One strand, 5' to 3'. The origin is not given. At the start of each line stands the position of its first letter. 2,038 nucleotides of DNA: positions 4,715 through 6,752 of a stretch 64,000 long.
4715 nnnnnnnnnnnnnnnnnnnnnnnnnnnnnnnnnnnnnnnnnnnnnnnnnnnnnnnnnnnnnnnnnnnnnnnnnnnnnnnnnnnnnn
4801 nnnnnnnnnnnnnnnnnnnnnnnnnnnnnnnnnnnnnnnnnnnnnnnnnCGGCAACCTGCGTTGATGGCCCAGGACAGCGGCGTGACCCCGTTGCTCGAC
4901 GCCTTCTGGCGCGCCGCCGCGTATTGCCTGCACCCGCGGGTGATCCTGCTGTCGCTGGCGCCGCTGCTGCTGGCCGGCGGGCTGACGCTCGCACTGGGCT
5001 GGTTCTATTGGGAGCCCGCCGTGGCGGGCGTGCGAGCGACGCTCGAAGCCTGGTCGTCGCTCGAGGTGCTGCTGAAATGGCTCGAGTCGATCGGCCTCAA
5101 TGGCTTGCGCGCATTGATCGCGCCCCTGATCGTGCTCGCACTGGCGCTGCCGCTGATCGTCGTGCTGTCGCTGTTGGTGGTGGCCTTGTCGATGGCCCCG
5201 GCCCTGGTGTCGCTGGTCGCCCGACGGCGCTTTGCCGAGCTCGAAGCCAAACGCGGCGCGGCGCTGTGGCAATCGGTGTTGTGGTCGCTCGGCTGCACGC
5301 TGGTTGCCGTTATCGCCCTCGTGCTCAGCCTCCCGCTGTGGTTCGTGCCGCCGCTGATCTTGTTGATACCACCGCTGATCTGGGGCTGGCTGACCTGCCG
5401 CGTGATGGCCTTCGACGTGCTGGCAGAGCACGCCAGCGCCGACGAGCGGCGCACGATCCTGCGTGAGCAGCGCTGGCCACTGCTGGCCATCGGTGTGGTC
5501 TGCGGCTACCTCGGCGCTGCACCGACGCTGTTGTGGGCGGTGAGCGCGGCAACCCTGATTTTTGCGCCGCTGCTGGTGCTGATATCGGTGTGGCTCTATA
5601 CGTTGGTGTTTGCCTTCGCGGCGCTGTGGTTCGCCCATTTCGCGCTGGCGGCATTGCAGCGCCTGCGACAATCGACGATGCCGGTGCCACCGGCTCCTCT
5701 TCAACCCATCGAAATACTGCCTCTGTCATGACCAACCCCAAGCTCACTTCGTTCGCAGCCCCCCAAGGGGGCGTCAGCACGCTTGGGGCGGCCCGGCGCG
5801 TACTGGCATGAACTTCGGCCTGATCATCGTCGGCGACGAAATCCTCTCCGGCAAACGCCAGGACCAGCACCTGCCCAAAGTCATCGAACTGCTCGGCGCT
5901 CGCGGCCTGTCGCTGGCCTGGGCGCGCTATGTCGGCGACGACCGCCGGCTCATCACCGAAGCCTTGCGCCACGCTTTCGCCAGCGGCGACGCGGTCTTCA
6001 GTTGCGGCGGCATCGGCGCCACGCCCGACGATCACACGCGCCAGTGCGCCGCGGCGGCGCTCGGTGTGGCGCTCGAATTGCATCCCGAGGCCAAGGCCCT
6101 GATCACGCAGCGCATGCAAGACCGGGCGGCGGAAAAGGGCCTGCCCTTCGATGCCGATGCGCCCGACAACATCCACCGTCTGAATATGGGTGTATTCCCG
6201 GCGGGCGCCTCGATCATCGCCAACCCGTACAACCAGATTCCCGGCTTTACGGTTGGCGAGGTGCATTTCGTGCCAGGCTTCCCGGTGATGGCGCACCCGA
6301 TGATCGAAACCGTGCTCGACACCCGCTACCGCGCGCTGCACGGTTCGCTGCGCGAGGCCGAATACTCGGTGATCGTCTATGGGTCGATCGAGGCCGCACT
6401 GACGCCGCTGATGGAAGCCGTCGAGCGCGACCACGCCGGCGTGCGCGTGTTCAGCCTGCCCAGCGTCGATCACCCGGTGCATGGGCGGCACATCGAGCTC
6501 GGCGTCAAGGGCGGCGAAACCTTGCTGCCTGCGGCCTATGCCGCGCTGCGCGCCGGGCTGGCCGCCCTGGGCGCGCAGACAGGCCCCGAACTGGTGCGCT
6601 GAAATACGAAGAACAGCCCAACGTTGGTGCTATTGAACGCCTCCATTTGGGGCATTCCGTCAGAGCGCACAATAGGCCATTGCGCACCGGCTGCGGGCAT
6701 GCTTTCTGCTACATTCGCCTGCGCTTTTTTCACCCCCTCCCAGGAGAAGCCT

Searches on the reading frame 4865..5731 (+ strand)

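Call 10: search_protein_families(library=pfam, proteins=[window:4865-5731:+])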
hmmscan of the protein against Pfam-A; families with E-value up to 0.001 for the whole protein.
window:4865-5731:+ (288 aa): 1 family
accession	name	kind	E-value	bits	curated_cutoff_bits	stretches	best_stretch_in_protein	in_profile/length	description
PF07264.17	EI24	-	8.9e-32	111.3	32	1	13-226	1-197/199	Sulfate transporter CysZ/Etoposide-induced protein 2.4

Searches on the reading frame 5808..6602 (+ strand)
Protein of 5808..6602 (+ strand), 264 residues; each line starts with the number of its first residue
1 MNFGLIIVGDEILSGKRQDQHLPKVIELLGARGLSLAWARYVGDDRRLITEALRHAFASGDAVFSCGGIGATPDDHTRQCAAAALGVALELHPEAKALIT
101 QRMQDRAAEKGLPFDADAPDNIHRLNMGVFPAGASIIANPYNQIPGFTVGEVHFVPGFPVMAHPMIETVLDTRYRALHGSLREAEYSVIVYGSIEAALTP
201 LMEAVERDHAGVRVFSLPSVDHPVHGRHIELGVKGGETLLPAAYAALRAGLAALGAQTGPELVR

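Call 10: search_protein_families(library=pfam, proteins=[window:5808-6602:+])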
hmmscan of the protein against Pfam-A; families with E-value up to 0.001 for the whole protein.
window:5808-6602:+ (264 aa): 1 family
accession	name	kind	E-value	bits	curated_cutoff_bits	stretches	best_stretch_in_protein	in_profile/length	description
PF00994.29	MoCF_biosynth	-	2e-26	92.8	26.6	1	5-170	2-138/144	Probable molybdopterin binding domain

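Call 68: find_homologous_proteins(query=window:5808-6602:+, max_evalue=1e-40)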
Query window:5808-6602:+ (264 aa): 7997 proteins with E <= 1e-40 among 8000 candidates; the best 120 are listed.
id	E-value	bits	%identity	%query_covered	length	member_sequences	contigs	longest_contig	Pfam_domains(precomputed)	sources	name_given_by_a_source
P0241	9.2e-170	581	99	100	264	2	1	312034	PF00994.30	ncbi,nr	ncbi:MAG: molybdopterin-binding protein [Burkholderiaceae bacterium]|nr:molybdopterin-binding protei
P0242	1.8e-156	537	90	100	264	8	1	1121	PF00994.30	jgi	-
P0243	1.2e-154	532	91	100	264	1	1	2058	PF00994.30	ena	-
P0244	1.9e-154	531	90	100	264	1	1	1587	PF00994.30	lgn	-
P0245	3.8e-154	530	89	100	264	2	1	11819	PF00994.30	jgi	jgi:molybdopterin-biosynthesis enzyme MoeA-like protein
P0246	1.3e-153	528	89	100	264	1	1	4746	PF00994.30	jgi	jgi:molybdopterin-biosynthesis enzyme MoeA-like protein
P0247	4.1e-153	526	90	100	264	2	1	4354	PF00994.30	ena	-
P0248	1.9e-152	524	89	100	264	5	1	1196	PF00994.30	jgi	jgi:molybdopterin-biosynthesis enzyme MoeA-like protein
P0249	2.1e-152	524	89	100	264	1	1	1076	PF00994.30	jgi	jgi:molybdopterin-biosynthesis enzyme MoeA-like protein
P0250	2.5e-152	524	89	100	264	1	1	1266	PF00994.30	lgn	-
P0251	4.0e-152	523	89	100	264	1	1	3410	PF00994.30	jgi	jgi:molybdopterin-biosynthesis enzyme MoeA-like protein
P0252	4.6e-152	523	89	100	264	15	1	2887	PF00994.30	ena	-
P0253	4.8e-152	523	89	100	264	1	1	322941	PF00994.30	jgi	jgi:molybdopterin-biosynthesis enzyme MoeA-like protein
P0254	1.0e-151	522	88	100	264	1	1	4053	PF00994.30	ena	-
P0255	1.0e-151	522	88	100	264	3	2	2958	PF00994.30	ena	-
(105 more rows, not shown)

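Call 69: find_encoding_contigs(protein=P0241, flank=10000, max_places=1)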
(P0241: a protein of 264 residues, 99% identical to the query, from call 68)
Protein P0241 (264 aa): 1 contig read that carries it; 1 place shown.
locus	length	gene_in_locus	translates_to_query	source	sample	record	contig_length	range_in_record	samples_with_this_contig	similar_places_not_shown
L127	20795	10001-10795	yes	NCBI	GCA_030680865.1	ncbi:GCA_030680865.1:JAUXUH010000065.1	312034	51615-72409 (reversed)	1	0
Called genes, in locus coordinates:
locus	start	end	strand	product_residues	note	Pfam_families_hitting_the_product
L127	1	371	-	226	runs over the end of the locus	PF01467:CTP_transf_like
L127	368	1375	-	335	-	PF01218:Coprogen_oxidas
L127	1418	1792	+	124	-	PF04379:DUF525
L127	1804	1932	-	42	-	-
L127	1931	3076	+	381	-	PF03562:MltA, PF06725:3D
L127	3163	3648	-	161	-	PF09335:VTT_dom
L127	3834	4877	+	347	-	PF01207:Dus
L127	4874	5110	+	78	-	PF02954:HTH_8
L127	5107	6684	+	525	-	PF02142:MGS, PF01808:AICARFT_IMPCHas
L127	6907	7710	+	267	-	PF02633:Creatininase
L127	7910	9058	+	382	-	PF02239:Cytochrom_D1 (faint), PF10282:Lactonase (faint), PF22494:choice_anch_I (faint), PF21783:YNCE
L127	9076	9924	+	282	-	PF07264:EI24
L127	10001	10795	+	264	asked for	PF00994:MoCF_biosynth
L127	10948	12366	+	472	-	PF03951:Gln-synt_N, PF00120:Gln-synt_C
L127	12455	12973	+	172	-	-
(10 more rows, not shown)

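Call 70: find_encoding_contigs(protein=P0253, flank=3000, max_places=1)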
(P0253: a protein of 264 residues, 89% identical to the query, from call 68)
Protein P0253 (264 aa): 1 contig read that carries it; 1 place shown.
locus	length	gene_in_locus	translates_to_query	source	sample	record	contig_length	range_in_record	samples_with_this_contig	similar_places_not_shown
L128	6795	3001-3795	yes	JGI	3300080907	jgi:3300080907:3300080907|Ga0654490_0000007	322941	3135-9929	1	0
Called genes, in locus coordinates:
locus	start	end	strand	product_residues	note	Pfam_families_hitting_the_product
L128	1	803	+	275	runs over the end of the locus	PF02633:Creatininase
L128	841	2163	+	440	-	PF02239:Cytochrom_D1 (faint), PF22494:choice_anch_I (faint), PF10282:Lactonase (faint), PF21783:YNCE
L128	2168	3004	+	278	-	PF07264:EI24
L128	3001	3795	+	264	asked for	PF00994:MoCF_biosynth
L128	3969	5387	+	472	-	PF03951:Gln-synt_N, PF00120:Gln-synt_C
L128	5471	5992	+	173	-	-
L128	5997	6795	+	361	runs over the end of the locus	PF00989:PAS (faint), PF00512:HisKA, PF02518:HATPase_c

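Call 71: find_encoding_contigs(protein=P0245, flank=3000, max_places=1)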
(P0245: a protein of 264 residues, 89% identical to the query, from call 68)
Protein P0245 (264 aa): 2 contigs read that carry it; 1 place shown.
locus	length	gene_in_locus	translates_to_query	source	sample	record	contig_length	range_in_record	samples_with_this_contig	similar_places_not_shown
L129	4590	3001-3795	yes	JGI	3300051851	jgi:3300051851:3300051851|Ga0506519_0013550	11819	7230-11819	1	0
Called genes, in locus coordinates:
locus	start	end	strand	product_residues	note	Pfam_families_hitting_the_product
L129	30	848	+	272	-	PF01987:AIM24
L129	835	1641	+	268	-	PF02633:Creatininase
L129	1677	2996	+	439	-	PF02239:Cytochrom_D1 (faint), PF21783:YNCE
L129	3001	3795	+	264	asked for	PF00994:MoCF_biosynth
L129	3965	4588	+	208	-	?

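Call 73: find_encoding_contigs(protein=P0247, flank=1500, max_places=1)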
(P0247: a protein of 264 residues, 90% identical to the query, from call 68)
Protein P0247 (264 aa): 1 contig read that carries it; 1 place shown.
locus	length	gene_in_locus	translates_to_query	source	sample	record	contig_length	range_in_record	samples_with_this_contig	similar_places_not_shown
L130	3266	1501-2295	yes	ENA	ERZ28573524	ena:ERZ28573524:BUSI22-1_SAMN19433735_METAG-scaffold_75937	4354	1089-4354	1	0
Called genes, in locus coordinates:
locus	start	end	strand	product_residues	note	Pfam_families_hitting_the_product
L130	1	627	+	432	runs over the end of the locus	PF21783:YNCE (faint)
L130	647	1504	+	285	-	PF07264:EI24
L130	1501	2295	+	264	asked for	PF00994:MoCF_biosynth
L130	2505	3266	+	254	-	?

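Call 74: find_encoding_contigs(protein=P0243, flank=1500, max_places=1)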
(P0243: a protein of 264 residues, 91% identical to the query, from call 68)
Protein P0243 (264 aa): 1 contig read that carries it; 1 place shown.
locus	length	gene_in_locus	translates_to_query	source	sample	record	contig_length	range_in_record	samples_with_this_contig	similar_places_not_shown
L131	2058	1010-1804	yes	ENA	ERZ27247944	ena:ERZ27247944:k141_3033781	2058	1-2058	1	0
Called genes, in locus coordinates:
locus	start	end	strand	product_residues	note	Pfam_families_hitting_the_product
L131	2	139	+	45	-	?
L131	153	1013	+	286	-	PF07264:EI24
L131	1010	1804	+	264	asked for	PF00994:MoCF_biosynth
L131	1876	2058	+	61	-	?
